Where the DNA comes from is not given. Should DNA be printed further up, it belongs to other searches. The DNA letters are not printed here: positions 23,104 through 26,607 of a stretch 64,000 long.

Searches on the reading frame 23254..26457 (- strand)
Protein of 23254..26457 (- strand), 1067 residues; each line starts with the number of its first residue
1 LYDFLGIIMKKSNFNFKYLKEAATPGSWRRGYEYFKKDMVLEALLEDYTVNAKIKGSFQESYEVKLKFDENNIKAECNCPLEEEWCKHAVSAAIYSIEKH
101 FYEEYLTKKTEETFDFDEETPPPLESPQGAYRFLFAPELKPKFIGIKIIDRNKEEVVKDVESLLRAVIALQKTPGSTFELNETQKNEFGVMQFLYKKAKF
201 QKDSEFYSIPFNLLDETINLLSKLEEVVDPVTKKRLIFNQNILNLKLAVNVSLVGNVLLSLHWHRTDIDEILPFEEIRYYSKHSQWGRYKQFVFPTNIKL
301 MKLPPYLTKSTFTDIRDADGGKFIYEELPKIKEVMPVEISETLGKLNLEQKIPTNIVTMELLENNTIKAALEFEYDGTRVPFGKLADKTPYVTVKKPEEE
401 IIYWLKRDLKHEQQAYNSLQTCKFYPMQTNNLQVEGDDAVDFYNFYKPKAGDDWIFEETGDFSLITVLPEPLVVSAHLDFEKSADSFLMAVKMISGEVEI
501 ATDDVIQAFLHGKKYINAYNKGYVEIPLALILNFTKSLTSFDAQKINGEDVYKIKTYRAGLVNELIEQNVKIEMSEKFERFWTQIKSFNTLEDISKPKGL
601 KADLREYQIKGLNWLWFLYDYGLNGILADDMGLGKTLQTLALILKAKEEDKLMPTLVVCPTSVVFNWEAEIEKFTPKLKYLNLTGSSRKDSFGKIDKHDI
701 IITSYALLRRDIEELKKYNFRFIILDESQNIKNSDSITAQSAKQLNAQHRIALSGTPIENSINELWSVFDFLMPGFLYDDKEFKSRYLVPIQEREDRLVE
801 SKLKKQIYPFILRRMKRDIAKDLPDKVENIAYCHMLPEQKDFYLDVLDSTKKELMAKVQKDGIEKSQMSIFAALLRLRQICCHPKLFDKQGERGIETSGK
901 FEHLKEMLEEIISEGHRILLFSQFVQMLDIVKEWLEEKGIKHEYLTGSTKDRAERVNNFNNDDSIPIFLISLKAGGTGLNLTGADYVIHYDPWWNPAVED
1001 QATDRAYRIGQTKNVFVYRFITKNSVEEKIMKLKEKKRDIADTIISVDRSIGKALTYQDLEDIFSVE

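Call 67: search_protein_families(library=pfam, proteins=[window:23254-26457:-], max_evalue=0.001)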
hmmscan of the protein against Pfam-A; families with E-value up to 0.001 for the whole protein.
window:23254-26457:- (1067 aa): 5 families
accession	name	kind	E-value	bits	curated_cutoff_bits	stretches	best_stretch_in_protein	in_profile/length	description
PF00176.29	SNF2-rel_dom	-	2.6e-80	270.1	24.9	1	607-886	1-290/290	SNF2-related domain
PF00271.37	Helicase_C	-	3.4e-24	85.7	23.5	1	900-1010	2-110/110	Helicase conserved C-terminal domain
PF04851.21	ResIII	-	9.7e-12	45.5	22.5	1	603-758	3-163/164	Type III restriction enzyme, res subunit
PF00270.35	DEAD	-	6e-09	36.3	26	1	628-762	20-164/167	DEAD/DEAH box helicase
PF11496.14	HDA2-3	-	9.1e-06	25.5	27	1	883-1046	63-247/278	Class II histone deacetylase complex subunits 2 and 3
